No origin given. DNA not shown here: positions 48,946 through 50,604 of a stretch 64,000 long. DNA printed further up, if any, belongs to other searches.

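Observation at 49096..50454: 452 aa orphan protein downstream of int with a C-terminal HEPN-like Rx4H motif: candidate ApeA-like abortive-infection RNase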

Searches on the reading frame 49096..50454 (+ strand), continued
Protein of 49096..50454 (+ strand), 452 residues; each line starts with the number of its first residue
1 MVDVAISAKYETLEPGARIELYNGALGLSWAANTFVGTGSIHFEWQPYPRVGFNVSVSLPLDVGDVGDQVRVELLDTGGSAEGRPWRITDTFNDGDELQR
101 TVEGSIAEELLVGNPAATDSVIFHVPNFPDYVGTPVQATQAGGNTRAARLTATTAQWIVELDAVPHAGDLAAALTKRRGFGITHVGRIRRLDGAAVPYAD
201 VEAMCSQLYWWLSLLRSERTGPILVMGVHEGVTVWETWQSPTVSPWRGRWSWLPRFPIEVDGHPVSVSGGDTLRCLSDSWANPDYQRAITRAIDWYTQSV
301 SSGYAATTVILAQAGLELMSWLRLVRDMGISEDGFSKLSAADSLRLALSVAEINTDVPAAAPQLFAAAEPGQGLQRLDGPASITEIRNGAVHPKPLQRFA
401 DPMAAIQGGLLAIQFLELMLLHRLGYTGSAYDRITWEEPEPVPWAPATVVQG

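Call 69: get_annotated_region(hit=H6, flank=6000)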
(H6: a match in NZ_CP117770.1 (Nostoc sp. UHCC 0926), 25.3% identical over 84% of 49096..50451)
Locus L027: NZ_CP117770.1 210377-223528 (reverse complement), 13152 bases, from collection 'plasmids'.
description: Nostoc sp. UHCC 0926 plasmid pn2, complete sequence
organism: Nostoc sp. UHCC 0926 (NCBI taxid 3025190)
taxonomy: Bacteria; Cyanobacteriota; Cyanophyceae; Nostocales; Nostocaceae; Nostoc; Nostoc sp. UHCC 0926
host: -; source: whole organism,lichen surface; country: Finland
typing (MOB-suite, as given by PLSDB): non-mobilizable; replicon rep_cluster_1678; mating-pair formation MPF_T
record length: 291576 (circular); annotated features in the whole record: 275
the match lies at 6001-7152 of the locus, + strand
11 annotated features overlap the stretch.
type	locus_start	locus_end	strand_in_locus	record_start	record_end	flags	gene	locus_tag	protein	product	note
CDS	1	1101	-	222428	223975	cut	-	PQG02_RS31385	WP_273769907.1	FAD-binding domain-containing protein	-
CDS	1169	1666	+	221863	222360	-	-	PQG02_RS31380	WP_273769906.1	hypothetical protein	-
CDS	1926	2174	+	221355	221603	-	-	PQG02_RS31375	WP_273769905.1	helix-turn-helix transcriptional regulator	-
CDS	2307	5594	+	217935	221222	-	-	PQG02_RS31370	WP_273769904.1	TaqI-like C-terminal specificity domain-containing protein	-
CDS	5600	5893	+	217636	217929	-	-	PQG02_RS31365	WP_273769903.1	hypothetical protein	-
CDS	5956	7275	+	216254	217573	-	-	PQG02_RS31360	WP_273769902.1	hypothetical protein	-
CDS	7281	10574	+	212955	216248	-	-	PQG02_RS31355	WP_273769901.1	helicase-related protein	-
CDS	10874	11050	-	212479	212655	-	-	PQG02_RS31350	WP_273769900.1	hypothetical protein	-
CDS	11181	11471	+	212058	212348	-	-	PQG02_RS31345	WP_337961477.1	EVE domain-containing protein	-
CDS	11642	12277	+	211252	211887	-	-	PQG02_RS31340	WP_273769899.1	deoxynucleoside kinase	-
CDS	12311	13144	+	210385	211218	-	-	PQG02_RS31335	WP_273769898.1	viperin family antiviral radical SAM protein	-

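Call 70: get_annotated_region(hit=H5, flank=6000)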
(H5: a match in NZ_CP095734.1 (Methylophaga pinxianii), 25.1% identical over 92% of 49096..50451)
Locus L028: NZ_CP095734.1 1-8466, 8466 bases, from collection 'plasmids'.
description: Methylophaga pinxianii strain TMB1265 plasmid pWTT2411, complete sequence
organism: Methylophaga pinxianii (NCBI taxid 2881052)
taxonomy: Bacteria; Pseudomonadota; Gammaproteobacteria; Thiotrichales; Piscirickettsiaceae; Methylophaga; Methylophaga pinxianii
host: -; source: pure culture; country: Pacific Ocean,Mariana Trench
typing (MOB-suite, as given by PLSDB): non-mobilizable
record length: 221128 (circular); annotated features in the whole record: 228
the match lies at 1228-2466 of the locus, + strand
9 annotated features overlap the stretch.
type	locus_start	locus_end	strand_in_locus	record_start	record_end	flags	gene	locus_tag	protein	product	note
CDS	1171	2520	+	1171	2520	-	-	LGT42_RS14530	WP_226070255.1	hypothetical protein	-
CDS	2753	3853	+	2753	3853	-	-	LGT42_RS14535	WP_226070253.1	tyrosine-type recombinase/integrase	GO:0015074 - DNA integration [Evidence IEA]; GO:0006310 - DNA recombination [Evidence IEA]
CDS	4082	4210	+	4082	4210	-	-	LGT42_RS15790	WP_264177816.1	hypothetical protein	-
CDS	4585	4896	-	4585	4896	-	-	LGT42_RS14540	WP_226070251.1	helix-turn-helix domain-containing protein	-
CDS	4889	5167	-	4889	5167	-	-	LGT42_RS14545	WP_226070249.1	IS3 family transposase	-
CDS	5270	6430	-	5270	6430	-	-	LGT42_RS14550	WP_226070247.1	IS30 family transposase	-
CDS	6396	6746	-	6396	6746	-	-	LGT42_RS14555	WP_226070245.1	transposase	GO:0006313 - DNA transposition [Evidence IEA]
CDS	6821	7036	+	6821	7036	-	-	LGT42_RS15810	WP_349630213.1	hypothetical protein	-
CDS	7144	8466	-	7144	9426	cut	glgX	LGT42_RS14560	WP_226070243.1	glycogen debranching protein GlgX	GO:0005980 - glycogen catabolic process [Evidence IEA]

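Call 72: get_annotated_region(hit=H3, flank=7000)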
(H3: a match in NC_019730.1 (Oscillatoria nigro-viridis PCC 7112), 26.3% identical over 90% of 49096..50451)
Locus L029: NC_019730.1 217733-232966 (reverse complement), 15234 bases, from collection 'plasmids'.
description: Oscillatoria nigro-viridis PCC 7112 plasmid pOSC7112.02, complete sequence
organism: Oscillatoria nigro-viridis PCC 7112 (NCBI taxid 179408)
taxonomy: Bacteria; Cyanobacteriota; Cyanophyceae; Oscillatoriales; Oscillatoriaceae; Oscillatoria; Oscillatoria nigro-viridis; Oscillatoria nigro-viridis PCC 7112
host: -; source: -; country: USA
typing (MOB-suite, as given by PLSDB): conjugative; replicon rep_cluster_309; relaxase MOBP; mating-pair formation MPF_T
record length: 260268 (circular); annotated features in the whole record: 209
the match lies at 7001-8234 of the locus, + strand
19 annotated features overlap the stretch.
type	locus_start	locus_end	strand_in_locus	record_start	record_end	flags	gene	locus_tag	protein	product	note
CDS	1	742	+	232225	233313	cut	-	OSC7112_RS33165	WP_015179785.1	WD40 repeat domain-containing protein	-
CDS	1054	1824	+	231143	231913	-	-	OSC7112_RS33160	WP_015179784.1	glycosyltransferase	-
CDS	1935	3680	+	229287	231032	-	-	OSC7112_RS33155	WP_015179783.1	sulfotransferase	-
CDS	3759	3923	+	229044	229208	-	-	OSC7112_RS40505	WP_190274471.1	hypothetical protein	-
CDS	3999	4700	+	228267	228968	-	-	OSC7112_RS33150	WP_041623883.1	site-specific integrase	GO:0015074 - DNA integration [Evidence IEA]; GO:0006310 - DNA recombination [Evidence IEA]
CDS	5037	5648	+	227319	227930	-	-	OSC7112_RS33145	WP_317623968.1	hypothetical protein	-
CDS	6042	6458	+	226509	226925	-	-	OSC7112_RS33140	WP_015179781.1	hypothetical protein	-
CDS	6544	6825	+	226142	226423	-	-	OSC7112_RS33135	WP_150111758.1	hypothetical protein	-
CDS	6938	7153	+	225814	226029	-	-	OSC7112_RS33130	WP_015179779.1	hypothetical protein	-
CDS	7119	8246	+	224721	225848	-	-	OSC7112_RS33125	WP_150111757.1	hypothetical protein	-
CDS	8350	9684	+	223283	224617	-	-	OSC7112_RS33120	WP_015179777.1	serine/threonine-protein kinase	GO:0006468 - protein phosphorylation [Evidence IEA]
CDS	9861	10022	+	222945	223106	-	-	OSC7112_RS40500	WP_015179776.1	hypothetical protein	-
CDS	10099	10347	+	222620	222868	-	-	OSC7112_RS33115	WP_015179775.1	hypothetical protein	-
CDS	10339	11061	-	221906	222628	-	-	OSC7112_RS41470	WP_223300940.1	ISL3 family transposase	-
CDS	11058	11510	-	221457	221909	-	-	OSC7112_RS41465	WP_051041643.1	transposase family protein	-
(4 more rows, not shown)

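Call 73: get_annotated_region(hit=H7, flank=7000)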
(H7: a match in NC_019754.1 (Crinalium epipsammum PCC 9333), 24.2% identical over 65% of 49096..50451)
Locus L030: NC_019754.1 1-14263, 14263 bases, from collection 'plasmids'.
description: Crinalium epipsammum PCC 9333 plasmid pCRI9333.03, complete sequence
organism: Crinalium epipsammum PCC 9333 (NCBI taxid 1173022)
taxonomy: Bacteria; Cyanobacteriota; Cyanophyceae; Gomontiellales; Gomontiellaceae; Crinalium; Crinalium epipsammum; Crinalium epipsammum PCC 9333
host: -; source: -; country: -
typing (MOB-suite, as given by PLSDB): mobilizable; relaxase MOBP
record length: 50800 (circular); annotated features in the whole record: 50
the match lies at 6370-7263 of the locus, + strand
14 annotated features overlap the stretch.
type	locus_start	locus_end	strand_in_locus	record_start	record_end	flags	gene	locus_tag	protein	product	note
CDS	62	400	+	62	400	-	-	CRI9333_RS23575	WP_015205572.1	hypothetical protein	-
CDS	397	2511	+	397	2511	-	-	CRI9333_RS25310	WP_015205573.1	relaxase/mobilization nuclease domain-containing protein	-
CDS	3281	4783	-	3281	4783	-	-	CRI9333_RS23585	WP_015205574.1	hypothetical protein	-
CDS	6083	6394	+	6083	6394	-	-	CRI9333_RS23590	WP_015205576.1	hypothetical protein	-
CDS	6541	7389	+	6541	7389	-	-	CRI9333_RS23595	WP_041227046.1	hypothetical protein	-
CDS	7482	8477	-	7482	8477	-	-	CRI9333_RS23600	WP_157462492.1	tyrosine-type recombinase/integrase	GO:0015074 - DNA integration [Evidence IEA]; GO:0006310 - DNA recombination [Evidence IEA]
CDS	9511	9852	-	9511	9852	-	-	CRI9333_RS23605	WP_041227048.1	HNH endonuclease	-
CDS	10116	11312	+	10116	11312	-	-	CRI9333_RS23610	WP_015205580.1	GIY-YIG nuclease family protein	-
CDS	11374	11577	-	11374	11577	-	-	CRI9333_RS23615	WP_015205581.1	hypothetical protein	-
CDS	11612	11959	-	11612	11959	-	-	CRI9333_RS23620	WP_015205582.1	hypothetical protein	-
CDS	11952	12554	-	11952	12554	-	-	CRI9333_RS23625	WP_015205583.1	ParA family protein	-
CDS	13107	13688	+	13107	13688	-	-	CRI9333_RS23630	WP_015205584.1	hypothetical protein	-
CDS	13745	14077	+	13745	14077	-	-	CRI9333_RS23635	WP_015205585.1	hypothetical protein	-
CDS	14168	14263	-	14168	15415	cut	-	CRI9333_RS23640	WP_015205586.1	hypothetical protein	-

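Call 77: search_protein_families(library=pfam, proteins=[L007:5995-7308:+], max_evalue=10)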
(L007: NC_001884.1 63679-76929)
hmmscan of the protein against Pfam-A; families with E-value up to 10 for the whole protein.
L007:5995-7308:+ (438 aa): 0 families
